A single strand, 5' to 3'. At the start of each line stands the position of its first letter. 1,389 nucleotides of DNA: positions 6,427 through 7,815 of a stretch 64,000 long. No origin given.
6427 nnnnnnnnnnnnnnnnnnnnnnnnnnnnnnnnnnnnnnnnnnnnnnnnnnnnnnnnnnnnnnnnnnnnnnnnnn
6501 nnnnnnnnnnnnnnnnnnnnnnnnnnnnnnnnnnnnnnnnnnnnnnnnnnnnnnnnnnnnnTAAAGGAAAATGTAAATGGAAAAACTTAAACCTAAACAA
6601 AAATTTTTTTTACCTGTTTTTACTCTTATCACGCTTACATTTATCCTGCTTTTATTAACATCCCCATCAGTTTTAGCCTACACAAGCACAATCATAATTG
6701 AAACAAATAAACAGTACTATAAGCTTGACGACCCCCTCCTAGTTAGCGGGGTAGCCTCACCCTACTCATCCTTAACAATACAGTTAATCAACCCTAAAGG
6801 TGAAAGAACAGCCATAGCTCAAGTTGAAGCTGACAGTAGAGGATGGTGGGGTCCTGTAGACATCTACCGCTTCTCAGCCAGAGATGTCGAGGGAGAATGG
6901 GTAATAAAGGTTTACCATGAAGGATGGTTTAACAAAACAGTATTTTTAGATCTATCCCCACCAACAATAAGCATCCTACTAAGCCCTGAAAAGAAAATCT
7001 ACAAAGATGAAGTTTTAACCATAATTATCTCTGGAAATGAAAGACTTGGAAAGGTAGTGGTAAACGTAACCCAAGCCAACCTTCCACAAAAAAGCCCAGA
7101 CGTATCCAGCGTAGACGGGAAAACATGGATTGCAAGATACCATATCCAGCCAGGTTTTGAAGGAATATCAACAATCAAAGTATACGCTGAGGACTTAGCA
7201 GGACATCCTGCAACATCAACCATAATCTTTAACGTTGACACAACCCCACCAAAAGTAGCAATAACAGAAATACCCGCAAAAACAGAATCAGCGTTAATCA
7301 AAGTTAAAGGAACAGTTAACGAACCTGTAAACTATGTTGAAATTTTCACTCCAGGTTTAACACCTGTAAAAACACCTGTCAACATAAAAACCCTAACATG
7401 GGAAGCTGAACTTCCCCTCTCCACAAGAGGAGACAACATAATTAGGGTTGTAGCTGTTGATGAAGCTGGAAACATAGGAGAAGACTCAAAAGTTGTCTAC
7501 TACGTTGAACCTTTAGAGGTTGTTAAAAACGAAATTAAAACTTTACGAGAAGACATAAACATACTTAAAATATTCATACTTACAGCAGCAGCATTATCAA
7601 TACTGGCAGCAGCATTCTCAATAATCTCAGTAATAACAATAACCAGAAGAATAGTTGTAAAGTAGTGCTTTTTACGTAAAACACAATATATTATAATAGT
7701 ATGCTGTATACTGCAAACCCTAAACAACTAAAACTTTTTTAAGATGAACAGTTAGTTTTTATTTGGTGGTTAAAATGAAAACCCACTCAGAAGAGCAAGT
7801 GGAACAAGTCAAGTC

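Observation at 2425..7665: S-layer-like operon: giant repeat protein plus two paralogous SlaB-like stalk/anchor proteins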

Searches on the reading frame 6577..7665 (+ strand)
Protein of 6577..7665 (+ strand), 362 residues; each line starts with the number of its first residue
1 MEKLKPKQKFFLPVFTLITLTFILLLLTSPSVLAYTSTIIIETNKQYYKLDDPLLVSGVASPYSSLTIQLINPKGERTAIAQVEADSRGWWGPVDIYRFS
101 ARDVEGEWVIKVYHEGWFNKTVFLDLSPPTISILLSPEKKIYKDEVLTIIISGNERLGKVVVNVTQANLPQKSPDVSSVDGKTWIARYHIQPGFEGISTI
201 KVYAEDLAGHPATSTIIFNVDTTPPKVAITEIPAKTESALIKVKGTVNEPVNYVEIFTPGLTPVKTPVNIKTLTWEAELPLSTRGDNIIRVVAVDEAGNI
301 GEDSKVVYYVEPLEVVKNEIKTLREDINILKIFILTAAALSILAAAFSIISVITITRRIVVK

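Call 3: search_protein_families(library=pfam, proteins=[window:6577-7665:+], max_evalue=1)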
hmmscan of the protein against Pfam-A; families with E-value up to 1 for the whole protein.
window:6577-7665:+ (362 aa): 5 families
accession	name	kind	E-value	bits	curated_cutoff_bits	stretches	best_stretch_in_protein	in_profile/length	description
PF09136.16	Glucodextran_B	-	4.5e-07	30.1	27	1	225-303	1-75/83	Glucodextranase, domain B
PF13754.12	Big_3_4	-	6.3e-06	26.5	27.3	1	274-323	23-71/106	Domain of unknown function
PF13750.12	Big_3_3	-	0.0004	20.5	27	1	186-242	5-63/157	Bacterial Ig-like domain (group 3)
PF19077.6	Big_13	-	0.003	18.4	27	0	168-222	48-102/102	Bacterial Ig-like domain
PF01483.27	P_proprotein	-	0.15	12.6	21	1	64-114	16-70/86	Proprotein convertase P-domain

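Call 4: search_protein_families(library=ncbifam, proteins=[window:6577-7665:+], max_evalue=1)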
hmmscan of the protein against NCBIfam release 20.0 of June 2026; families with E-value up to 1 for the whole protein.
window:6577-7665:+ (362 aa): 5 families
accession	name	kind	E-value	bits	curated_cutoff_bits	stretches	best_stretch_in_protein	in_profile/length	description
NF047446.1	barrel_OmpL47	domain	0.00014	22.2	40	1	279-309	37-67/68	OmpL47-type beta-barrel domain-containing protein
NF033510.3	Ca_tandemer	repeat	0.00056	20.2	50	1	218-300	4-95/96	Ca2+-stabilized repeat-containing adhesin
NF047441.1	Lepto_OmpL47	equivalog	0.0017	18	250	1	195-311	112-231/336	multi-beta-barrel domain surface protein OmpL47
NF040788.1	S-lay_SlaB_Mtsph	equivalog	0.012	14.6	700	1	18-89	6-76/416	S-layer protein SlaB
NF045996.1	MAG0920_fam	subfamily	0.38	10.1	43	1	8-72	61-122/232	MAG0920 family protein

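Call 7: search_solved_structures(query=window:6577-7665:+, max_evalue=1, show_alignments=2)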
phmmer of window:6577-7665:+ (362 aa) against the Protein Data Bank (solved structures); distinct sequences matched with E-value up to 1: 0.

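Call 29: search_protein_families(library=ncbifam, proteins=[window:6577-7500:+], max_evalue=1)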
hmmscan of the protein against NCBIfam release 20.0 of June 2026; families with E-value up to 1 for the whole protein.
window:6577-7500:+ (308 aa): 4 families
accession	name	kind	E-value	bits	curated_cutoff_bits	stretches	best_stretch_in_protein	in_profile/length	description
NF047446.1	barrel_OmpL47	domain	0.00019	21.8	40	1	279-306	37-64/68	OmpL47-type beta-barrel domain-containing protein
NF033510.3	Ca_tandemer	repeat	0.00029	21.2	50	1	218-300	4-95/96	Ca2+-stabilized repeat-containing adhesin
NF047441.1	Lepto_OmpL47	equivalog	0.0032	17.2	250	1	195-307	112-227/336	multi-beta-barrel domain surface protein OmpL47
NF040788.1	S-lay_SlaB_Mtsph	equivalog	0.0055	15.7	700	1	18-89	6-76/416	S-layer protein SlaB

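Call 31: find_homologous_proteins(query=window:6577-7665:+, max_evalue=0.001)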
Query window:6577-7665:+ (362 aa): 11 proteins with E <= 0.001 among 5504 candidates.
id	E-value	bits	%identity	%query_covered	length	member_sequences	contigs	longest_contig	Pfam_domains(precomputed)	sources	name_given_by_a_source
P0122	1.1e-212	724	93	100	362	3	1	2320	-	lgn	-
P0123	5.3e-172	590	75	100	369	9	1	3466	PF09136.17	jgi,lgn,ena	-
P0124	5.1e-161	554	72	100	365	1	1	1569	PF09136.17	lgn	-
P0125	6.7e-134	465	83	72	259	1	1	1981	-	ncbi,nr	ncbi:MAG: hypothetical protein N3E48_04295, partial [Candidatus Bathyarchaeota archaeon]|nr:hypothet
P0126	3.3e-100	354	50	95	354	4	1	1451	PF13750.13,PF19077.7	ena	-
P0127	8.2e-85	303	46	100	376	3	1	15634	-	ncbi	-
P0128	1.8e-59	220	39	80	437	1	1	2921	PF01442.24,PF13750.13,PF09136.17,PF19077.7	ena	-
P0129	1.4e-8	52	32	48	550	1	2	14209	PF12733.14,PF27332.1,PF17963.8,PF22820.3,PF17957.8,PF09136.17,PF19077.7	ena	-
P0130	1.9e-6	46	31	39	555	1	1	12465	PF09136.17,PF19077.7,PF17936.8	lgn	-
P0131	2.1e-4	39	34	31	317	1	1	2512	-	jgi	-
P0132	5.8e-4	37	29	37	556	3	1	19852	PF09136.17,PF19077.7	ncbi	-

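Call 41: predict_structure(alignment_id=A4)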
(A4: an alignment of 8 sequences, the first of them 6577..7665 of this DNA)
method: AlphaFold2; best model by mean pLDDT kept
length: 362 residues; sequences in the alignment: 8
mean_pLDDT: 85.5   pTM: 0.61
mean pLDDT of the five models: 85.5, 84.7, 84.1, 83.1, 78.7
residues with pLDDT >= 90: 224; 70-90: 88; 50-70: 25; < 50: 25
segments of 3 or more residues with pLDDT < 50: 1-12, 25-36
pLDDT, mean of each block of 10 residues (from residue 1): 33 53 47 53 94 95 95 96 94 94 95 93 93 93 94 95 92 95 96 88 95 94 92 87 93 92 93 94 83 92 90 65 79 85 84 76 53
secondary structure, 60 per line:
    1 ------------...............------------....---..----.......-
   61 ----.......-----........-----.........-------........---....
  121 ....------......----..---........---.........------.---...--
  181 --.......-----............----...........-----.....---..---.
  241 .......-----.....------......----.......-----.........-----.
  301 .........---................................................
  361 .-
elements in order: H13-27 E40-43 E53-59 E65-71 E77-84 E90-98 E106-113 E117-124 E131-136 E146-153 E157-165 E176-178 E183-189 E195-206 E211-221 E227-231 E240-247 E253-257 E264-269 E274-280 E286-294 E300-309 H313-361

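Call 46: fold_search(model_id=the predicted structure, library=pdb)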
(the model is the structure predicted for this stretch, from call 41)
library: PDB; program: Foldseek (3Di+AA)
matches with E <= 10: 1969; with E <= 0.001: 574
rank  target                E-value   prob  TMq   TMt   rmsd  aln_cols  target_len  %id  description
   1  7ad7_B                4.6e-12  1.00  0.25  0.16  23.6       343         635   13  Crystal structure of human complement C5 in complex with the K8 bovine knob domain peptide. (released 2021-03-10)
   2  5hcc_B                3.2e-11  1.00  0.24  0.16  23.6       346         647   13  Ternary complex of human Complement C5 with Ornithodoros moubata OmCI and Dermacentor andersoni RaCI3. (released 2016-03-30)
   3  2yn3_A                5.2e-11  1.00  0.39  0.49  11.2       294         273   20  Structural insight into the giant calcium-binding adhesin SiiE: implications for the adhesion of Salmonella enterica t (released 2013-04-03)
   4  2yn5_B                6.6e-11  1.00  0.41  0.50  10.4       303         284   20  Structural insight into the giant calcium-binding adhesin SiiE: implications for the adhesion of Salmonella enterica t (released 2013-04-03)
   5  3hs0_A                7.0e-11  1.00  0.26  0.17  23.0       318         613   14  Cobra Venom Factor (CVF) in complex with human factor B (released 2009-07-07)
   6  2yn5_A                7.7e-11  1.00  0.42  0.52  10.5       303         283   19  Structural insight into the giant calcium-binding adhesin SiiE: implications for the adhesion of Salmonella enterica t (released 2013-04-03)
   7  8ayh_C                1.0e-10  1.00  0.25  0.16  24.1       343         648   13  Structure of Complement C5 in Complex with small molecule inhibitor and CVF (released 2022-12-21)
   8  6h03_A                1.6e-10  1.00  0.24  0.09  22.5       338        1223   12  OPEN CONFORMATION OF THE MEMBRANE ATTACK COMPLEX (released 2018-12-19)
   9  8cml_E                3.9e-10  1.00  0.26  0.17  23.6       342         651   12  Cryo-EM structure of complement C5 in complex with nanobodies UNbC5-1 and UNbC5-2 (released 2023-09-27)
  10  3kls_B                4.1e-10  1.00  0.26  0.09  23.9       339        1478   13  Structure of complement C5 in complex with SSL7 (released 2009-11-24)
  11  3kls_A                4.3e-10  1.00  0.26  0.08  24.1       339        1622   13  Structure of complement C5 in complex with SSL7 (released 2009-11-24)
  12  8ayh_B                7.2e-10  1.00  0.27  0.13  22.8       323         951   13  Structure of Complement C5 in Complex with small molecule inhibitor and CVF (released 2022-12-21)
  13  8b0f_A                7.6e-10  1.00  0.23  0.09  23.2       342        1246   14  CryoEM structure of C5b8-CD59 (released 2023-02-22)
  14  9fx2                  8.0e-10  1.00  0.25  0.09  22.0       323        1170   13  Structure of methylamine activated CD109 (released 2025-03-19)
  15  8qox_B                1.2e-09  1.00  0.21  0.17  16.9       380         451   15  Two-component assembly of SlaA and SlaB S-layer proteins of Sulfolobus acidocaldarius (released 2024-02-21)
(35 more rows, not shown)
